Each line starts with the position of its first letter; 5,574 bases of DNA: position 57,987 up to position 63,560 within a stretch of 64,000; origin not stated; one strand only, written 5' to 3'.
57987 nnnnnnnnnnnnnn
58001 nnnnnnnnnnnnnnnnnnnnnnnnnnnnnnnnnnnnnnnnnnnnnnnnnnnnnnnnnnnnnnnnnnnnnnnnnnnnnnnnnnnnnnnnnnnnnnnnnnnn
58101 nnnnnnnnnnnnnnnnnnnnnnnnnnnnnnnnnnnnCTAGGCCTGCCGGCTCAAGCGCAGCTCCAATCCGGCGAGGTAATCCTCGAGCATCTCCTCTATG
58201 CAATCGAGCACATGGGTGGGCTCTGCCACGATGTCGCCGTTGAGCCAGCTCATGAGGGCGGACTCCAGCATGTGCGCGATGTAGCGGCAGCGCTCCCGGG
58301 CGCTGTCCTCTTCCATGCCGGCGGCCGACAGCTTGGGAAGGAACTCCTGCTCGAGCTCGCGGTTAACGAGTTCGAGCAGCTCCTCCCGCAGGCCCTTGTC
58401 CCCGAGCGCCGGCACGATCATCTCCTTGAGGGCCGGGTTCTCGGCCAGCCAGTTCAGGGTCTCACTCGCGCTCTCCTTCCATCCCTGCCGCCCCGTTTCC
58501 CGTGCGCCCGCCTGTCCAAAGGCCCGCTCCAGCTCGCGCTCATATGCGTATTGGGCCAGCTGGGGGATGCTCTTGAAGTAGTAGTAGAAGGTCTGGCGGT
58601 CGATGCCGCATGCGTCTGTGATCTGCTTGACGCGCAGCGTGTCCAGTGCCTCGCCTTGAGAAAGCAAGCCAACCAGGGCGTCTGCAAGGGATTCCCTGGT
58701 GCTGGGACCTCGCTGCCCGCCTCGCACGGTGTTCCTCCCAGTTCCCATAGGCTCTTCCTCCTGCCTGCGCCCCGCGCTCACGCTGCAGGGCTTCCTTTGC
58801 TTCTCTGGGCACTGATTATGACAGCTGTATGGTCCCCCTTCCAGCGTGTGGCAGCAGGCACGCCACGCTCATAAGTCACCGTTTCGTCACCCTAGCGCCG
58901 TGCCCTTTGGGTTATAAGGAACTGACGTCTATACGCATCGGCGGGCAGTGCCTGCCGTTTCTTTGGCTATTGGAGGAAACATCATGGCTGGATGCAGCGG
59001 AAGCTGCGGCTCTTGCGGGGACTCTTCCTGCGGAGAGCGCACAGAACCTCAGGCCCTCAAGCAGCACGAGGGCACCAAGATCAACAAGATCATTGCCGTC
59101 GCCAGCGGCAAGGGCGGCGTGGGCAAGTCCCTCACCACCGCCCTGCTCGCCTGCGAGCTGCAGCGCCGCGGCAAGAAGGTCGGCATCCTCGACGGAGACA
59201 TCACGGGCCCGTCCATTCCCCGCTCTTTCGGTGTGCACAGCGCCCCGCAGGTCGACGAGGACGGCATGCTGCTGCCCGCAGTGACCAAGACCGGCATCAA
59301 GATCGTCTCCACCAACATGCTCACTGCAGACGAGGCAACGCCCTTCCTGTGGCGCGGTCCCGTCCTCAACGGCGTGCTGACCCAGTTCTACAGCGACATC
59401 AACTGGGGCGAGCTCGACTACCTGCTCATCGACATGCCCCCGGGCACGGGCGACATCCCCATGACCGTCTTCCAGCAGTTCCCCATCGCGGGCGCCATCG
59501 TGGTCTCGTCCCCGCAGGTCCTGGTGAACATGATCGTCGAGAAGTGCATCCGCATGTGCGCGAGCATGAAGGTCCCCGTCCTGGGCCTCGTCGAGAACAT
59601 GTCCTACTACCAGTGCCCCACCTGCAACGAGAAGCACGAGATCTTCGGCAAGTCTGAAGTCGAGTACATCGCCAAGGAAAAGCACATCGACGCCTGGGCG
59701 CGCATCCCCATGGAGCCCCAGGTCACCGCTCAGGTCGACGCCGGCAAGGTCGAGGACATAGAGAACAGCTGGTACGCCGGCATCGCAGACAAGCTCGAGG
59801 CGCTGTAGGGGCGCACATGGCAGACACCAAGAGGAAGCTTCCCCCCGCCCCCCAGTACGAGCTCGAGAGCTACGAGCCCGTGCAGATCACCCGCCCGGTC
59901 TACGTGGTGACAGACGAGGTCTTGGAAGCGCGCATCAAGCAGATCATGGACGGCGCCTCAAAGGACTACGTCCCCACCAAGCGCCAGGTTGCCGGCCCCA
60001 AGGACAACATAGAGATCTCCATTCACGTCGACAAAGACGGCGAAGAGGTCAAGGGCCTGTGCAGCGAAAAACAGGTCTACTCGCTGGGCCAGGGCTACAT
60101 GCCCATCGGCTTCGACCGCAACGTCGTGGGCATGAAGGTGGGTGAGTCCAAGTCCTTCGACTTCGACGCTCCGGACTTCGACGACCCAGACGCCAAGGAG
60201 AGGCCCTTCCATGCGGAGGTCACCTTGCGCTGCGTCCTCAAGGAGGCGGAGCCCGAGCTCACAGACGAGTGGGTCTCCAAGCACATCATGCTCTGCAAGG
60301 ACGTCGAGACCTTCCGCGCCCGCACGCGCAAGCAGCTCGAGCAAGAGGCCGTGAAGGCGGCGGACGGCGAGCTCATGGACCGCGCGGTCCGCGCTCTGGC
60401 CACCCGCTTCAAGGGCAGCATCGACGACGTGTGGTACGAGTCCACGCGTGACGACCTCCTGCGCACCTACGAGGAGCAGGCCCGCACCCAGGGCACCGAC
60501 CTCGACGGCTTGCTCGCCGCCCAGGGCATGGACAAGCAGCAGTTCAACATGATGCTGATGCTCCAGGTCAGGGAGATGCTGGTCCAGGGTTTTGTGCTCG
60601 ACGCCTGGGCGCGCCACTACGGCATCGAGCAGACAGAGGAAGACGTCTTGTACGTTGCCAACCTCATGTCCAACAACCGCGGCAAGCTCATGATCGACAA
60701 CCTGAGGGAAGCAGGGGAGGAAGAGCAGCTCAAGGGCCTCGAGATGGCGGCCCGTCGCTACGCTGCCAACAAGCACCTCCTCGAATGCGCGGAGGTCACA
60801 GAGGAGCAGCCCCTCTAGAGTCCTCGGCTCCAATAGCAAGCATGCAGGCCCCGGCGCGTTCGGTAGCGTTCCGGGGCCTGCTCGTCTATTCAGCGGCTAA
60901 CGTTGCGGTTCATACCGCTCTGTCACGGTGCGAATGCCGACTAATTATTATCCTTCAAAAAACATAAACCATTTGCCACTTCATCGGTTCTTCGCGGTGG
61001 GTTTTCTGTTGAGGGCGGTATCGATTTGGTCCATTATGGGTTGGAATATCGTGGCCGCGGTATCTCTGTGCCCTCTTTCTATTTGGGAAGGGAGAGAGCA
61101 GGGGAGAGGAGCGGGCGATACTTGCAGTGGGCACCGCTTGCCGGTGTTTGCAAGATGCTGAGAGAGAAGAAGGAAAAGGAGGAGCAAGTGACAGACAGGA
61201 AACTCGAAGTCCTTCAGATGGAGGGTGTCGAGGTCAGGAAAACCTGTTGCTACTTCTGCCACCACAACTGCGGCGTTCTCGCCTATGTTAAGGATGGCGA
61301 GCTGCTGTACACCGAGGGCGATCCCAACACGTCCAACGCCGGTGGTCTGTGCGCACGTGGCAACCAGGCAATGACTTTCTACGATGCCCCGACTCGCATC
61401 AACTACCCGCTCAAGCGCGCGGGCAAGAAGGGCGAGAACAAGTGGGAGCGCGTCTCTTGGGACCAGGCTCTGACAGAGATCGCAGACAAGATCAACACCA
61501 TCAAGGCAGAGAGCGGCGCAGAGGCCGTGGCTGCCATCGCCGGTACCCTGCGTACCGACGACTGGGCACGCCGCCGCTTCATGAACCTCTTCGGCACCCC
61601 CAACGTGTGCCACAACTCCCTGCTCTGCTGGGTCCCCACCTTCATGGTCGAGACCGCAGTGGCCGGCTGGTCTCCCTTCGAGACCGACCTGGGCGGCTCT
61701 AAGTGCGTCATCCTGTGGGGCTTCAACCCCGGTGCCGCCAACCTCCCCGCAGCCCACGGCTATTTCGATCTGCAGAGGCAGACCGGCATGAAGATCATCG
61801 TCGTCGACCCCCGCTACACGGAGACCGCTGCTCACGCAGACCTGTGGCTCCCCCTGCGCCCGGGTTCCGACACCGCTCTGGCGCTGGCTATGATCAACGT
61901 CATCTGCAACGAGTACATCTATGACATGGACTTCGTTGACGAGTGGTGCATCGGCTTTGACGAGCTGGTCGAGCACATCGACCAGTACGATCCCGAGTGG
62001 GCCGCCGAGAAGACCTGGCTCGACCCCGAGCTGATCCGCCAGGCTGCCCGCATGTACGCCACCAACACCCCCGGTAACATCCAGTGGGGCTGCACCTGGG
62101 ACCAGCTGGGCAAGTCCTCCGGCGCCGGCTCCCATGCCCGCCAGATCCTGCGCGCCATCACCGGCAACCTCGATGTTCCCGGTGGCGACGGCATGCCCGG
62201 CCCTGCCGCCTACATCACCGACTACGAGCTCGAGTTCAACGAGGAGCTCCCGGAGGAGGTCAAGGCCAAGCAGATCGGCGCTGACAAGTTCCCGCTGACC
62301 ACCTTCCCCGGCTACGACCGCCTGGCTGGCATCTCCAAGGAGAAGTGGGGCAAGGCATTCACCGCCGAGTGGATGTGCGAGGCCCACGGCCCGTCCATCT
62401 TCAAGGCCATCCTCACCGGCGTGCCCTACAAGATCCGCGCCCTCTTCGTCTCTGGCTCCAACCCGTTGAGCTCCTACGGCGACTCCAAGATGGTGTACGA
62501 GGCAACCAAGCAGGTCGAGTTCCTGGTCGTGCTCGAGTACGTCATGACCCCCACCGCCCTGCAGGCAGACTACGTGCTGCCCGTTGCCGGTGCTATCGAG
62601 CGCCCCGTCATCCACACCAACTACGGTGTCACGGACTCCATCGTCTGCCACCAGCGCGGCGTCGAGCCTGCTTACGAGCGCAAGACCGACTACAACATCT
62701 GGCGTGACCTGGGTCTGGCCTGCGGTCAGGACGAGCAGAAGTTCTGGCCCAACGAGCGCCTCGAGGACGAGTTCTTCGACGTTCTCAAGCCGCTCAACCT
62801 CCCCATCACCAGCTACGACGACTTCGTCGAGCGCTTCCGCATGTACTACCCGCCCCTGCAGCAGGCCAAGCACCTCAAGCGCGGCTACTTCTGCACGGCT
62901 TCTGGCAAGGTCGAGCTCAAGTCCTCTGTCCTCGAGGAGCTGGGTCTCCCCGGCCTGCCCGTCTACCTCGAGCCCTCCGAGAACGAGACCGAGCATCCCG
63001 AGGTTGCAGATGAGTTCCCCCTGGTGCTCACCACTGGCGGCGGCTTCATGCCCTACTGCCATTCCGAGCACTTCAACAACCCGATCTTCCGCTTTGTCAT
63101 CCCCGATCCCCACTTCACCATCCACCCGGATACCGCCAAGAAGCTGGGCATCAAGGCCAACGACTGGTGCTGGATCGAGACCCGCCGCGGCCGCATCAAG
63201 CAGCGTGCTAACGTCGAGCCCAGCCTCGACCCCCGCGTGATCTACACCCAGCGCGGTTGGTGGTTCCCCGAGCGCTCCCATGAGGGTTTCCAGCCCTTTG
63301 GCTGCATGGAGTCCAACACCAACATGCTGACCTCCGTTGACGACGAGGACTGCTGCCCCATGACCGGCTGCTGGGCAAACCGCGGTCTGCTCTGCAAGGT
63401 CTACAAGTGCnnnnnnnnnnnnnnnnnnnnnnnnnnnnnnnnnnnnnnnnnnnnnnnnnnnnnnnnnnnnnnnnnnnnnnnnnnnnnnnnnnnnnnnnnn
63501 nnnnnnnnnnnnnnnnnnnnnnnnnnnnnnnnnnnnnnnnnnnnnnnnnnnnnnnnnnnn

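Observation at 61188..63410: Cytoplasmic acetylene hydratase/catechol dehydroxylase-type molybdoenzyme with His at the catalytic Asp position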

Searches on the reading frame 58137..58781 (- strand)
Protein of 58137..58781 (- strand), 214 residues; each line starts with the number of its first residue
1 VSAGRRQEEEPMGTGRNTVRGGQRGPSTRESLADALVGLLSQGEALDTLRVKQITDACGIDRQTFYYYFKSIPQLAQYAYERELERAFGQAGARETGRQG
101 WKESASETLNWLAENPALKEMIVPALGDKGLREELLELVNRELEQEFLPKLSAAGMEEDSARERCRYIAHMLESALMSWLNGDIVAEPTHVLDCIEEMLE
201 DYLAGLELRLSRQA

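Call 77: search_protein_families(library=pfam, proteins=[window:58137-58781:-], max_evalue=1)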
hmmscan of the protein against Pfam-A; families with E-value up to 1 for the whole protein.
window:58137-58781:- (214 aa): 3 families
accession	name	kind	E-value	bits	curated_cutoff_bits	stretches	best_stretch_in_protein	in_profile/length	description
PF00440.29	TetR_N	-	7.6e-05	22.9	24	1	47-77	15-45/47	Bacterial regulatory proteins, tetR family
PF14278.11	TetR_C_8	-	0.0025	18.3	26.1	1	101-200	3-102/103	Transcriptional regulator C-terminal region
PF00165.29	HTH_AraC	-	0.19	12.4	26.6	1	49-71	9-31/42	Bacterial regulatory helix-turn-helix proteins, AraC family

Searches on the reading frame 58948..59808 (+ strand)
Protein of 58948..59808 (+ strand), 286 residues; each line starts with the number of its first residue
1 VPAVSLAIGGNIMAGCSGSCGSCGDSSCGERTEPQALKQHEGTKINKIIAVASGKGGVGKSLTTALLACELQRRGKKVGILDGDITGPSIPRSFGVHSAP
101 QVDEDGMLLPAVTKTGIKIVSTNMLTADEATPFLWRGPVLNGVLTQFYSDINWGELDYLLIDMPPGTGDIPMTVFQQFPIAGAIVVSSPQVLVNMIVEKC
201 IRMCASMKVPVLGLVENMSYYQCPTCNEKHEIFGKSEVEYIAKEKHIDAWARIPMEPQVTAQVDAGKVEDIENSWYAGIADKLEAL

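Call 77: search_protein_families(library=pfam, proteins=[window:58948-59808:+], max_evalue=1)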
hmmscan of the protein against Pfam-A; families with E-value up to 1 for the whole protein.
window:58948-59808:+ (286 aa): 11 families
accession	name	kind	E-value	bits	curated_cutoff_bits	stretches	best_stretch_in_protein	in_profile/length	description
PF10609.15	ParA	-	3.1e-86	289.2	27.1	1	45-268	2-224/246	NUBPL iron-transfer P-loop NTPase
PF01656.29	CbiA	-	1.1e-09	38.8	25.4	1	49-95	1-46/125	CobQ/CobB/MinD/ParA nucleotide binding domain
PF13614.12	AAA_31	-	3.5e-08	34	27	1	47-86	2-41/177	AAA domain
PF09140.17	MipZ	-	1e-05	25.4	20.7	1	48-132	2-85/262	ATPase MipZ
PF00142.24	Fer4_NifH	-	0.002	18.1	25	1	53-81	6-34/271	4Fe-4S iron sulfur cluster binding proteins, NifH/frxC family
PF13500.12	AAA_26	-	0.003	17.9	27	0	50-80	4-34/198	AAA domain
PF02374.21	ArsA_ATPase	-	0.0032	17.2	24.3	1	51-84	5-38/305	Anion-transporting ATPase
PF03308.22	MeaB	-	0.0056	16.2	23.1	1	53-84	39-70/273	Methylmalonyl Co-A mutase-associated GTPase MeaB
PF07015.17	VirC1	-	0.046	13.5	24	1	47-85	2-40/231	VirC1 protein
PF25199.1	nSTAND_NTPase5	-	0.14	12.5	34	1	45-87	39-82/145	Novel STAND NTPase 5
PF01583.26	APS_kinase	-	0.22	12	21.1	1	52-86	7-41/152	Adenylylsulphate kinase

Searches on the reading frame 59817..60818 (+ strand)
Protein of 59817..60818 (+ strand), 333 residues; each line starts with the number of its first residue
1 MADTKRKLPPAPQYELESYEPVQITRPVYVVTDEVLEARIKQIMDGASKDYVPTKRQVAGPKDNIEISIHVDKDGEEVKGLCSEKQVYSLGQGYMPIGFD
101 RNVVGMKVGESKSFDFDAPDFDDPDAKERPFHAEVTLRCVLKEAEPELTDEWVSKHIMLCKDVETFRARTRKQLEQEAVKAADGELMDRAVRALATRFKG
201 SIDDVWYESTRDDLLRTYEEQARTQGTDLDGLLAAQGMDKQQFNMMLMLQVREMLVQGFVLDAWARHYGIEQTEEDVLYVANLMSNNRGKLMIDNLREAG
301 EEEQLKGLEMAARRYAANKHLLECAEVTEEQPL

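Call 77: search_protein_families(library=pfam, proteins=[window:59817-60818:+], max_evalue=1)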
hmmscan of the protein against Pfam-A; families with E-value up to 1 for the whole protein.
window:59817-60818:+ (333 aa): 3 families
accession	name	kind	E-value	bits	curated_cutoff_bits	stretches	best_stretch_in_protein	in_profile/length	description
PF05698.19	Trigger_C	-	9.9e-11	42.4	22.7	1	163-322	2-161/162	Bacterial trigger factor protein (TF) C-terminus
PF00254.34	FKBP_C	-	0.0035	18.1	21.1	1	69-114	15-63/94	FKBP-type peptidyl-prolyl cis-trans isomerase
PF05697.18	Trigger_N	-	0.034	14.9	22.2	1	10-43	111-144/144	Bacterial trigger factor protein (TF)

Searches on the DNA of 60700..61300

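Call 78: search_rna_families(source=window, start=60700, end=61300, threshold=evalue, max_evalue=1)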
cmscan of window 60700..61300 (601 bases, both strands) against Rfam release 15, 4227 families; matches with E-value up to 1: 0.
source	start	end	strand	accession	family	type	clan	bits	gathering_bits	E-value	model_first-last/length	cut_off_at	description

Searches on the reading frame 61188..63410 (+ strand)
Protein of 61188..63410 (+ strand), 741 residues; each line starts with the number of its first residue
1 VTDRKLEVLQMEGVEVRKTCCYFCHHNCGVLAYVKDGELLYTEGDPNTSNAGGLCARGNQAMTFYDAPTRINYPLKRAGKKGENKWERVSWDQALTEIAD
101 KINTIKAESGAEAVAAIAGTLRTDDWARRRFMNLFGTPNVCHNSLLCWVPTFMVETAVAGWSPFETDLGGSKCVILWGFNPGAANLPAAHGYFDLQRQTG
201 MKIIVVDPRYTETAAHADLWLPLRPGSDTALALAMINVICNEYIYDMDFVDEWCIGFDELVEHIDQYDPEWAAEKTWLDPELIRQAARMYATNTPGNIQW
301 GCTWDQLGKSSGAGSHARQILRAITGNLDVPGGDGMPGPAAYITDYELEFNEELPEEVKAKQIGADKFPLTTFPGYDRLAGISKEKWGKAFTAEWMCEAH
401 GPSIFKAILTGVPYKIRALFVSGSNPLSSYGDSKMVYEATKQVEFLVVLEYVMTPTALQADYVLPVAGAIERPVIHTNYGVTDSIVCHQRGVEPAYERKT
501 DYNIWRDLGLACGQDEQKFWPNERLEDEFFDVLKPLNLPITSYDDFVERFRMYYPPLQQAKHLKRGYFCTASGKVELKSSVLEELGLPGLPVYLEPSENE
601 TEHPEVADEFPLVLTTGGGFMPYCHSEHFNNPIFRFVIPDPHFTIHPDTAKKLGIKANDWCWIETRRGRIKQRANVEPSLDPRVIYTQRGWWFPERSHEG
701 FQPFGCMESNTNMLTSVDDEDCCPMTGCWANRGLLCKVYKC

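Call 40: search_protein_representatives(protein=window:61188-63410:+)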
Query: 741 residues. Proteins with E-value up to 0.001 (for the whole library): 17786; up to 1e-10: 7871; up to 1e-30: 1853. The best 150 are listed.
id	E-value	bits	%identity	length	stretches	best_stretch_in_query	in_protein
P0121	0.0e+00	1107.9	63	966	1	9-741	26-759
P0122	7.3e-193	659.4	69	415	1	11-411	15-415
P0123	3.1e-188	644.1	44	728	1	15-740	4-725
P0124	2.1e-176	605.0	43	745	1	15-740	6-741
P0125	1.1e-172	592.6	43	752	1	14-740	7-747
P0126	7.7e-171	586.5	41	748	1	15-740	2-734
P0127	5.2e-165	567.3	41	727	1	14-738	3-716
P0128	1.8e-164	565.5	41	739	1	11-740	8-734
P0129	2.3e-160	551.9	39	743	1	17-740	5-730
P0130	1.8e-153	529.1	40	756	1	14-740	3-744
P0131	4.5e-151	521.2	41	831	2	257-740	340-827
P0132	5.2e-147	507.7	38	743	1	20-740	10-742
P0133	9.3e-147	506.9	40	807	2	259-740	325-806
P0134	1.2e-146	506.5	38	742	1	14-740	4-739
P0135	2.8e-146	505.3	39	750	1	14-740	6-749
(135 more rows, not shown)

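Call 94: find_related_loci(query=P0123, collection=genome_contigs, flank=4000)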
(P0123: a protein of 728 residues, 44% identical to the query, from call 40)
Query P0123 (728 aa) in genome_contigs; peptide patterns used: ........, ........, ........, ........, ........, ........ (x = any residue, [..] = any of these).
335 stretches matched a pattern; 322 encode a relative of the query (tblastn E <= 1e-3); the best 80 are kept; 80 distinct loci.
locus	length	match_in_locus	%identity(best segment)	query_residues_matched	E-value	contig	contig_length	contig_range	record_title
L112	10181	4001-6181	87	1-727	0e+0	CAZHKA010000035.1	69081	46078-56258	MAG TPA_asm: uncultured Candidatus Bathyarchaeia archaeon isolate SRP140028_co1_632 genome assembly, contig: k141_237607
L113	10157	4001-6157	74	6-726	0e+0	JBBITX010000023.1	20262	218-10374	MAG: Candidatus Bathyarchaeota archaeon isolate QH2F170213_bin_406 NODE_643_length_20262_cov_5.908547, whole genome shot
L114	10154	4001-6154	71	5-725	0e+0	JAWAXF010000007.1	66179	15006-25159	MAG: Candidatus Bathyarchaeia archaeon isolate ZZQ_201803_bins_101 ZZQ_201803_bins_101_scaffold_7, whole genome shotgun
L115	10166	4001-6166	70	5-725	0e+0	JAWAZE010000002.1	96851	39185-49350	MAG: Candidatus Bathyarchaeia archaeon isolate ZZQ_201803_bins_71 ZZQ_201803_bins_71_scaffold_2, whole genome shotgun se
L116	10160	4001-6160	75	6-727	0e+0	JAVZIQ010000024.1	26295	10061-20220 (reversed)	MAG: Candidatus Bathyarchaeia archaeon isolate DRTY-6_201901_bins_51 DRTY-6_201901_bins_51_scaffold_24, whole genome sho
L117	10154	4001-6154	61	4-727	0e+0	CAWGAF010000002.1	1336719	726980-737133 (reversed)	MAG: uncultured Chloroflexia bacterium isolate MFD04408.bin.2.19 genome assembly, contig: contig_36051, whole genome sho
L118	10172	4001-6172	59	4-726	0e+0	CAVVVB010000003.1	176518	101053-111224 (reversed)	MAG: uncultured Chloroflexia bacterium isolate MFD03726.bin.2.26 genome assembly, contig: contig_106976, whole genome sh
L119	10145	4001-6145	59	4-724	0e+0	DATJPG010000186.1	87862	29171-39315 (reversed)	MAG TPA_asm: Acidobacteriota bacterium isolate SMAG_U14907 k141_1966806, whole genome shotgun sequence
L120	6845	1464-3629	57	4-726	0e+0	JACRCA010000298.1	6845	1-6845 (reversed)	MAG: Deltaproteobacteria bacterium isolate NC_groundwater_1634_Pr3_B-0.1um_51_9 SR-2_scaffold_141_2593409, whole genome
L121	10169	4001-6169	55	4-725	0e+0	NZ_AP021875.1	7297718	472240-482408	Desulfosarcina widdelii strain PP31 chromosome, complete genome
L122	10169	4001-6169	54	4-725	0e+0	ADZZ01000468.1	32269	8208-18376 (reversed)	Delta proteobacterium NaphS2 ctg_1101087565927, whole genome shotgun sequence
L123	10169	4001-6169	54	4-725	0e+0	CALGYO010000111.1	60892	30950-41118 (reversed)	MAG TPA_asm: uncultured Desulfovibrionaceae bacterium isolate SRR3330206_bin.76_CONCOCT_v1.1_MAG genome assembly, contig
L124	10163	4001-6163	55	4-725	0e+0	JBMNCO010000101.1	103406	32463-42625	MAG: Desulfatiglandales bacterium isolate Bins.026 NODE_509, whole genome shotgun sequence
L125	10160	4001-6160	54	6-723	0e+0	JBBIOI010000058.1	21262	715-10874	MAG: Deltaproteobacteria bacterium isolate TCS170221_bin_276 NODE_2041_length_21262_cov_3.66255, whole genome shotgun se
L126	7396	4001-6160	52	7-725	0e+0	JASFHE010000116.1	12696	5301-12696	MAG: Desulfobacteraceae bacterium isolate D0608M12metaG_Bin_560 D0608M12metaG_FD_scaffold_323_c1, whole genome shotgun s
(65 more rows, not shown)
